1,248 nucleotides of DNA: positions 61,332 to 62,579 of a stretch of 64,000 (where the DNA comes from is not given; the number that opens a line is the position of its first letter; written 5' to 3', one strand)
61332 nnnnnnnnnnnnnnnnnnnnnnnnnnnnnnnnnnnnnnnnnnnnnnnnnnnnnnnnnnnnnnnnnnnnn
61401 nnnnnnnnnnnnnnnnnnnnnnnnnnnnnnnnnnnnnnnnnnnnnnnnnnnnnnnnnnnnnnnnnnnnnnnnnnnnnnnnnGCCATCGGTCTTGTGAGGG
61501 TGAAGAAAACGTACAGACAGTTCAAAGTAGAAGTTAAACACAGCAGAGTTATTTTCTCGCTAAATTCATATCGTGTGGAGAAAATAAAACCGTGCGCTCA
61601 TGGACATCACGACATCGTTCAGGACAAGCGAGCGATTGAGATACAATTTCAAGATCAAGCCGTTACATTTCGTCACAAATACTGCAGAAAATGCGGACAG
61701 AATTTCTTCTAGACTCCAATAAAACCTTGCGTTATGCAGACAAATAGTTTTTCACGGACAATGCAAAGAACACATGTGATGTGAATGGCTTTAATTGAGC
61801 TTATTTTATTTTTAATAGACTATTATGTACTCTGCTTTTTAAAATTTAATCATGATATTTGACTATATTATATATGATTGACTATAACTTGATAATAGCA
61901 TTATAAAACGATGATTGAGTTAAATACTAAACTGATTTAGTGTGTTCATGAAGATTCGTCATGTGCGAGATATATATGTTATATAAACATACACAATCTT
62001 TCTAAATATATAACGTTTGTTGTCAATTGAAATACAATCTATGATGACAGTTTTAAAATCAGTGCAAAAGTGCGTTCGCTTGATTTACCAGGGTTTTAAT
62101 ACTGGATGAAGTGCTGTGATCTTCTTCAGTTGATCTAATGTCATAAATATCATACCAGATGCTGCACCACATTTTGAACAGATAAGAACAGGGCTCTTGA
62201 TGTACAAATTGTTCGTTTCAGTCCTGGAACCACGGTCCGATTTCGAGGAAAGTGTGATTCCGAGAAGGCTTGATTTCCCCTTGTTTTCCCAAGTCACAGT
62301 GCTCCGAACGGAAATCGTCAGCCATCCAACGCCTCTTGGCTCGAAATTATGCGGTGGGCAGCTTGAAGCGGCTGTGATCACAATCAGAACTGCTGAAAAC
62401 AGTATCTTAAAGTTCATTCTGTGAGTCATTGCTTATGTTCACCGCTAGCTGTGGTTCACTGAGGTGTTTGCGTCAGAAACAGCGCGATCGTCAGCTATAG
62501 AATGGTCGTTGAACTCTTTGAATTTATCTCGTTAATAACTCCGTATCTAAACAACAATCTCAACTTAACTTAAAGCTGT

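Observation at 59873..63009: Cluster of divergently paired small secreted-protein genes; one pair are paralogs and one member is frame-broken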

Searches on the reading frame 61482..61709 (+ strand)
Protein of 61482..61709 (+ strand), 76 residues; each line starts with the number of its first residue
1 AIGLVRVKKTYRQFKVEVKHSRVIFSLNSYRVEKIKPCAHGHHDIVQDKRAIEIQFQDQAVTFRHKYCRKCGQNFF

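Call 67: predict_structure(alignment_id=A7)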
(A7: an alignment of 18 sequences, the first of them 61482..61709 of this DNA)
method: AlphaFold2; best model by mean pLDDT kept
length: 76 residues; sequences in the alignment: 18
mean_pLDDT: 85.3   pTM: 0.63
mean pLDDT of the five models: 85.3, 82.4, 80.7, 77.5, 67.9
residues with pLDDT >= 90: 18; 70-90: 56; 50-70: 1; < 50: 1
segments of 3 or more residues with pLDDT < 50: none
pLDDT, mean of each block of 10 residues (from residue 1): 80 87 81 85 88 91 87 82
secondary structure, 60 per line:
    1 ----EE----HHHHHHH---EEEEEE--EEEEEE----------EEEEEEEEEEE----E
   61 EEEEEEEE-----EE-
elements in order: H11-17 E21-26 E29-34 E45-55 E60-68

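Call 73: fold_search(model_id=the predicted structure, library=viral)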
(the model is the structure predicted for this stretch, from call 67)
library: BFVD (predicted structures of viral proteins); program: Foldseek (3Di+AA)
matches with E <= 10: 298; with E <= 0.001: 0
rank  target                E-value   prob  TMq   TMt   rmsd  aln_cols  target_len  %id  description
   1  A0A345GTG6            2.5e-01  0.72  0.27  0.38   5.1        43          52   19  Uncharacterized protein [Streptomyces phage Annadreamy]
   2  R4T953                3.4e-01  0.18  0.28  0.16  14.4        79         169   13  Uncharacterized protein [Halogranum tailed virus 1]
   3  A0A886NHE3            4.3e-01  0.23  0.28  0.20   9.4        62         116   13  (no name in the UniProt tables at hand)
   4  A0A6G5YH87            4.9e-01  0.66  0.38  0.50   2.7        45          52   20  (no name in the UniProt tables at hand)
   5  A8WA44                4.9e-01  0.16  0.24  0.10   8.3        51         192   10  Uncharacterized protein [Mycobacterium phage Giles]
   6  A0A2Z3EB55            5.2e-01  0.16  0.30  0.29   5.8        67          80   15  (no name in the UniProt tables at hand)
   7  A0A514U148            5.5e-01  0.35  0.35  0.18  14.7        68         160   15  Uncharacterized protein [Gordonia phage Phendrix]
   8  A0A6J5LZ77            6.3e-01  0.44  0.34  0.44   3.3        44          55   23  Uncharacterized protein [uncultured Caudovirales phage]
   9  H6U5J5                7.5e-01  0.28  0.27  0.40   4.2        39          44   28  (no name in the UniProt tables at hand)
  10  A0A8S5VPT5            8.0e-01  0.54  0.33  0.33   6.4        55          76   18  (no name in the UniProt tables at hand)
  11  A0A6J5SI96            9.1e-01  0.63  0.41  0.68   3.2        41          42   17  Uncharacterized protein [uncultured Caudovirales phage]
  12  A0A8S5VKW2            1.0e+00  0.41  0.35  0.35   3.2        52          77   17  (no name in the UniProt tables at hand)
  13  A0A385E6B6            1.0e+00  0.35  0.36  0.33   3.1        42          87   19  (no name in the UniProt tables at hand)
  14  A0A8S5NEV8            1.0e+00  0.30  0.34  0.42   3.4        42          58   17  Uncharacterized protein [Siphoviridae sp. ct9JD14]
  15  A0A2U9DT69            1.1e+00  0.30  0.33  0.39   4.0        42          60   19  Uncharacterized protein [Escherichia phage ST32]
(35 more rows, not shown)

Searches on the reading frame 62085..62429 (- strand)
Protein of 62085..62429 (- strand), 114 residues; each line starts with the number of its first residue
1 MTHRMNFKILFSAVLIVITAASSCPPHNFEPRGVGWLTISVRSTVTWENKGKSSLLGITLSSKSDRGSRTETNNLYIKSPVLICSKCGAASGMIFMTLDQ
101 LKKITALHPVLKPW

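Call 5: search_protein_families(library=pfam, proteins=[window:62085-62429:-], max_evalue=0.01)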
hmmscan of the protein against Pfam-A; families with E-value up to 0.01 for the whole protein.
window:62085-62429:- (114 aa): 0 families

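Call 21: find_homologous_proteins(query=window:62085-62417:-, max_evalue=0.01)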
Query window:62085-62417:- (110 aa): 3 proteins with E <= 0.01 among 4 candidates.
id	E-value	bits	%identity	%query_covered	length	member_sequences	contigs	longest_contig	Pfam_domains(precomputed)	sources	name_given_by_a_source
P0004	7.1e-43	163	68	99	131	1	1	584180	-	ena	-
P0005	3.1e-40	154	64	99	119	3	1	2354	-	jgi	jgi:hypothetical protein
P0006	4.3e-39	151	67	95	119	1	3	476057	-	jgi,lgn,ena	jgi:hypothetical protein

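Call 22: find_encoding_contigs(protein=P0004, flank=10000, max_places=3)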
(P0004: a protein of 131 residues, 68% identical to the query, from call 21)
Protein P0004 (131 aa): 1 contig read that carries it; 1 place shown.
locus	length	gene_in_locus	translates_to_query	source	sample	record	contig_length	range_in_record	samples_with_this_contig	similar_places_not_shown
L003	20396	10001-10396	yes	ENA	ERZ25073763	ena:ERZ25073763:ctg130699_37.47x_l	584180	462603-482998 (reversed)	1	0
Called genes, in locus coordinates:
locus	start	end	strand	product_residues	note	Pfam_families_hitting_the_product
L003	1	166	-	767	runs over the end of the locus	PF00078:RVT_1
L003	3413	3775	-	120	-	-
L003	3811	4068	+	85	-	-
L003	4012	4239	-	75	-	-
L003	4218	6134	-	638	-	-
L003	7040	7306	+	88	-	-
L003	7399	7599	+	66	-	-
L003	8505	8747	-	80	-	-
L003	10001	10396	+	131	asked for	-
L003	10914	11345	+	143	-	-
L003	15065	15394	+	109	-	-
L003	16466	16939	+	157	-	-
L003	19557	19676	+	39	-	-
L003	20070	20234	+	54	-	-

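Call 23: find_encoding_contigs(protein=P0006, flank=10000, max_places=3)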
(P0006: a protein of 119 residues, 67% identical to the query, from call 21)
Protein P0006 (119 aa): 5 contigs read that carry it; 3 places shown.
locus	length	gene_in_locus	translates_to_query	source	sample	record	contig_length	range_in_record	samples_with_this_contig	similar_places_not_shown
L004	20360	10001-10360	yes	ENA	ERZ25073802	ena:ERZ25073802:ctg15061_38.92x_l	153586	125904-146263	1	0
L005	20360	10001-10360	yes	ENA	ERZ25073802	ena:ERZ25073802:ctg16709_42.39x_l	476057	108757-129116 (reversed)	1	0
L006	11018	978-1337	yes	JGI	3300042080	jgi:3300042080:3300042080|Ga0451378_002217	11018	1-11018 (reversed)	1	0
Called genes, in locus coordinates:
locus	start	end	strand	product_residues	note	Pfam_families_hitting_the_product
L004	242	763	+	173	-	-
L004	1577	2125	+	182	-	-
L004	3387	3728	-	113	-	-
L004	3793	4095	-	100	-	-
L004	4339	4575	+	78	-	-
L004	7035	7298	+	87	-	PF26156:PARP4_MVP-ID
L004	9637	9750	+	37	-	-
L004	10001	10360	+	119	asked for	-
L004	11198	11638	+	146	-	-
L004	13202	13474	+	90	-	-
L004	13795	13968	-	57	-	-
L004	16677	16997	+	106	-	-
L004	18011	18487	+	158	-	-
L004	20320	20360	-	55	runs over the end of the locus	-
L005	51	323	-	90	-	-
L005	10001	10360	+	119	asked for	-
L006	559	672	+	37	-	-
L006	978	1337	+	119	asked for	-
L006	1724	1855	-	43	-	-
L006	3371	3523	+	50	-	-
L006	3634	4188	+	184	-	-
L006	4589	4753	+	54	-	-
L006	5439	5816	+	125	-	-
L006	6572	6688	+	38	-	-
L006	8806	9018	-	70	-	-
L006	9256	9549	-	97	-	-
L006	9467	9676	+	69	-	-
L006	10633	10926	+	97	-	-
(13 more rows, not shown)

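Call 32: list_cluster_members(proteins=[P0006, P0007, P0009, P0010, P0011, P0013, P0017, P0018, P0008, P0021])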
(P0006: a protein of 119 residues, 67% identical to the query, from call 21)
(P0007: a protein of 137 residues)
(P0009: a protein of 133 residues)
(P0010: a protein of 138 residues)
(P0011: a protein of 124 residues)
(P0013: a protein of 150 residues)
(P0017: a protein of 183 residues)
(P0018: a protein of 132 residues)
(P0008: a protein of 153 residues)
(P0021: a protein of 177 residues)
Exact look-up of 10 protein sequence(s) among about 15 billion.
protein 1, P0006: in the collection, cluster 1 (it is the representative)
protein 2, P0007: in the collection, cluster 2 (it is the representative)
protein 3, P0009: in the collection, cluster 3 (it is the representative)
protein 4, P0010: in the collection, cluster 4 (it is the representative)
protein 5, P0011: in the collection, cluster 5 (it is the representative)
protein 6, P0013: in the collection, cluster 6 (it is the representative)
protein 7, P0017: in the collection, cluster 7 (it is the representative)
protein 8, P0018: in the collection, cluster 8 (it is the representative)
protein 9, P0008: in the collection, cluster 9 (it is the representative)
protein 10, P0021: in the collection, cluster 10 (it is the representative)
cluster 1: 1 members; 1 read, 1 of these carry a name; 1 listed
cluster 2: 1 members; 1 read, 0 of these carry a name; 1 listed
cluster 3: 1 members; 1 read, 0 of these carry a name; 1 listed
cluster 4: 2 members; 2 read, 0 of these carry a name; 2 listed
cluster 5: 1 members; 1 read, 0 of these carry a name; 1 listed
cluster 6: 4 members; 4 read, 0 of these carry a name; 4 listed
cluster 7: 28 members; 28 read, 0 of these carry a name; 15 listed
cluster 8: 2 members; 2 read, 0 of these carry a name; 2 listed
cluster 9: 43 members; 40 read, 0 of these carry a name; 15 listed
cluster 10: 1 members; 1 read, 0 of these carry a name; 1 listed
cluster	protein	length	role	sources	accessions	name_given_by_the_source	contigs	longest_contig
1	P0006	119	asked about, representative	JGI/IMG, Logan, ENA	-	hypothetical protein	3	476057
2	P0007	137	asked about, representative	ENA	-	-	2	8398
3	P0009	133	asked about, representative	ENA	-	-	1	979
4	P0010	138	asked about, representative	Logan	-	-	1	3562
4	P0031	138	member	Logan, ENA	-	-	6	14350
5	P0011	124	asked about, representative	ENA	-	-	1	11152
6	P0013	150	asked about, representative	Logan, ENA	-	-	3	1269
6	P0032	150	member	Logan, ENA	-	-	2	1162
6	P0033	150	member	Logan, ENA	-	-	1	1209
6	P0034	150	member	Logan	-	-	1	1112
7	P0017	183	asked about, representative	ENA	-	-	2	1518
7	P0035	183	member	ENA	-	-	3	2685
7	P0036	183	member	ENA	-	-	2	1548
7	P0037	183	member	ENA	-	-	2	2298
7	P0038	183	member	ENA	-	-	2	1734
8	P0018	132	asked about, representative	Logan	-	-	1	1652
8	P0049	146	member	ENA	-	-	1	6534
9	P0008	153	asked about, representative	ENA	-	-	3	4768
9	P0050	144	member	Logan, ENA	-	-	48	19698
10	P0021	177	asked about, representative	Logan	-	-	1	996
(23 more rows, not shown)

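Call 36: find_encoding_contigs(protein=P0050, flank=10000, max_places=2)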
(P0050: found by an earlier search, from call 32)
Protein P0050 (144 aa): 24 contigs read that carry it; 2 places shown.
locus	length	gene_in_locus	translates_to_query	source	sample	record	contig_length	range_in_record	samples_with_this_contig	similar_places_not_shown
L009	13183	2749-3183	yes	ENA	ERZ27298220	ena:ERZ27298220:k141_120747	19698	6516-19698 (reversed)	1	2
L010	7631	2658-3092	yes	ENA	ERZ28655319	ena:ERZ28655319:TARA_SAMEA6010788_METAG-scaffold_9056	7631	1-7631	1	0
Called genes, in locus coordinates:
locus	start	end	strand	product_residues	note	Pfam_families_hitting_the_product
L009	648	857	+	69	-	-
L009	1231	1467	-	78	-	-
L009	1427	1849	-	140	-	-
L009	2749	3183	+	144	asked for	-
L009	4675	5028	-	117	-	-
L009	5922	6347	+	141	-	-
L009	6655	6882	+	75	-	-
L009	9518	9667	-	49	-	-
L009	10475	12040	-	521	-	-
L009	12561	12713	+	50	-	-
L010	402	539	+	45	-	-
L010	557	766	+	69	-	-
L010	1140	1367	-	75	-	-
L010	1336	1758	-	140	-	-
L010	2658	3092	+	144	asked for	-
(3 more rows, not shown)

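Call 37: find_encoding_contigs(protein=P0031, flank=10000, max_places=2)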
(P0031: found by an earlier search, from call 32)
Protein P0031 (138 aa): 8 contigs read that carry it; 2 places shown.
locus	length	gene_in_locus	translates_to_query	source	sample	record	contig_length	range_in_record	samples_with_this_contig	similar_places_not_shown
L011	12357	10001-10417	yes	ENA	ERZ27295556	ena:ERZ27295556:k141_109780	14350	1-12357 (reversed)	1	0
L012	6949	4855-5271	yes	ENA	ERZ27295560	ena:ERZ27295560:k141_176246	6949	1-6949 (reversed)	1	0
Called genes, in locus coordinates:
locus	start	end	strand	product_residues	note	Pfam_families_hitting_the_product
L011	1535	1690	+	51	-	-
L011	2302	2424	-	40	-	-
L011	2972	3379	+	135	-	-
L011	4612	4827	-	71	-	-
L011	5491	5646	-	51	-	-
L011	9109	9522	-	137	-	-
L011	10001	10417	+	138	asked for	-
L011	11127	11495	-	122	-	-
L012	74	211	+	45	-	-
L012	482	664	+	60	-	-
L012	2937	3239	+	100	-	-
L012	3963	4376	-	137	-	-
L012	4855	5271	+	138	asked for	-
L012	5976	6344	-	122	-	-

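Call 54: search_solved_structures(query=A4, max_evalue=10)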
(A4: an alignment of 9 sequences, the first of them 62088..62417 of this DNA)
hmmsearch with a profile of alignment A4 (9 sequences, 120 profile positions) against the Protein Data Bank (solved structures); distinct sequences matched with E-value up to 10: 1.
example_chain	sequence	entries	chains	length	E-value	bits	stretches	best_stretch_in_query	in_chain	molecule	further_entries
3m8j_A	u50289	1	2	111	1.3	12.3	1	49-116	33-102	FocB protein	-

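Call 56: search_protein_families(library=pfam, alignment_id=A4, max_evalue=1)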
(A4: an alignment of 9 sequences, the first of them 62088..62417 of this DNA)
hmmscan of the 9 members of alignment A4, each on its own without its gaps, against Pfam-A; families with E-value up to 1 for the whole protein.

A. member 1, window:62088-62417:- (110 aa): 1 family
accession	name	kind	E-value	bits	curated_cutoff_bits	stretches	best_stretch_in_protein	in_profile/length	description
PF10058.14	Zn_ribbon_10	-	0.15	12.3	24.2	1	77-90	22-35/54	ER junction formation factor lunapark, zinc ribbon finger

B. families by the number of members that match (of 9 scanned): 7 families
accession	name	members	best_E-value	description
PF20097.4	DUF6487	3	0.074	Domain of unknown function (DUF6487)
PF11319.13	VasI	2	0.028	Type VI secretion system VasI, EvfG, VC_A0118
PF22635.1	I-TevI_ZnF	2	0.13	Intron-associated endonuclease 1 zinc finger domain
PF15940.10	YjcB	1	0.014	Family of unknown function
PF04981.18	NMD3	1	0.046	NMD3 family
PF22859.1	IBIN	1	0.051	Induced by infection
PF10058.14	Zn_ribbon_10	1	0.15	ER junction formation factor lunapark, zinc ribbon finger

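Call 79: search_protein_families(library=pfam, proteins=[L004:11198-11635:+, L009:10475-12037:-], max_evalue=0.1)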
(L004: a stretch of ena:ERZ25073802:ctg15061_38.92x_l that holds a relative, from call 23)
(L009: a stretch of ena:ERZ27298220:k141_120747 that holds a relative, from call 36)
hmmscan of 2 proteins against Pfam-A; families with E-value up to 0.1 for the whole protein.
L004:11198-11635:+ (146 aa): 0 families

L009:10475-12037:- (520 aa): 2 families
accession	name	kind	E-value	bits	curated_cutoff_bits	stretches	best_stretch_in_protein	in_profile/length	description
PF03281.20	Mab-21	-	0.011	16.3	24.1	1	58-213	2-134/197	Mab-21 protein nucleotidyltransferase domain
PF20266.3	Mab-21_C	-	0.029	15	24.1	1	272-350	3-83/102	Mab-21 protein HhH/H2TH-like domain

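Call 82: list_cluster_members(proteins=[L009:10475-12037:-, L013:8109-8732:-, L003:4218-6131:-, L007:1-777:+, L004:1577-2122:+, L004:242-760:+, L011:2972-3376:+, L006:3634-4185:+])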
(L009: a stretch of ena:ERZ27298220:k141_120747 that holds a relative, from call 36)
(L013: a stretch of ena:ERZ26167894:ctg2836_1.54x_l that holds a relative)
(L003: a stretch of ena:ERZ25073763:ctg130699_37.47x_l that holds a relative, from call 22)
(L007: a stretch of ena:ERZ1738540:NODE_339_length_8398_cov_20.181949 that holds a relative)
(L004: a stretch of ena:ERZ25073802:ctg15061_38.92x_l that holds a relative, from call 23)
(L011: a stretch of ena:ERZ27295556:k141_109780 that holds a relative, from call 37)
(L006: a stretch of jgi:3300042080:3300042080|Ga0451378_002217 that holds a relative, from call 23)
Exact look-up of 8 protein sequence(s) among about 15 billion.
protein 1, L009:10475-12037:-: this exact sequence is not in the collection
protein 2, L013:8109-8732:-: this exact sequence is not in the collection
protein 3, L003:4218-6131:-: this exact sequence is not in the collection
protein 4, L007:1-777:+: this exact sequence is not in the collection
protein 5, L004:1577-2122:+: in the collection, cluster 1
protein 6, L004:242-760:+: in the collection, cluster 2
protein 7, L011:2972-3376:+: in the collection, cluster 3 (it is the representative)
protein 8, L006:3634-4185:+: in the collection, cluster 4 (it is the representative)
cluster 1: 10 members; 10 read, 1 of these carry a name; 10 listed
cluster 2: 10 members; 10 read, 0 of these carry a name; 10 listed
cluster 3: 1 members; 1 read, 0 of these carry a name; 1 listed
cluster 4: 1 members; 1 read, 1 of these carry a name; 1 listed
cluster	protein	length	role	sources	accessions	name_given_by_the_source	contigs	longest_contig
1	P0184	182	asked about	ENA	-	-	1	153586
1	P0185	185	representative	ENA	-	-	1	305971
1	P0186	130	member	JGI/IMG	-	hypothetical protein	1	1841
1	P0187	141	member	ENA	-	-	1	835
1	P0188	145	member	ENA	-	-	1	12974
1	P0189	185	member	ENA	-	-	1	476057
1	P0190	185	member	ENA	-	-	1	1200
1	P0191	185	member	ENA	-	-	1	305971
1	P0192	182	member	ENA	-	-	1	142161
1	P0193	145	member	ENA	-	-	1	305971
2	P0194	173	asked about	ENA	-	-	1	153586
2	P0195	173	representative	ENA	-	-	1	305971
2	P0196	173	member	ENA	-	-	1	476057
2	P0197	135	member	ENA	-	-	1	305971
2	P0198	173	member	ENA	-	-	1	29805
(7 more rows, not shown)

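Call 89: find_encoding_contigs(protein=P0049, flank=10000, max_places=2)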
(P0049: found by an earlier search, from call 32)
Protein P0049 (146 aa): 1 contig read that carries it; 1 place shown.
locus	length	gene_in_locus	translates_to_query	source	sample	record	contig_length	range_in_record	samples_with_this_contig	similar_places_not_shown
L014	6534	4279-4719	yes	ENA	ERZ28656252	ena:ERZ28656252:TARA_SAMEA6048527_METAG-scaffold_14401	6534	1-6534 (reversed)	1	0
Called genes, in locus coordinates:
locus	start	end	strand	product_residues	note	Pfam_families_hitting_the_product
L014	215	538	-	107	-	-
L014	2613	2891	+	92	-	-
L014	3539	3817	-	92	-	-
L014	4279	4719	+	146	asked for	-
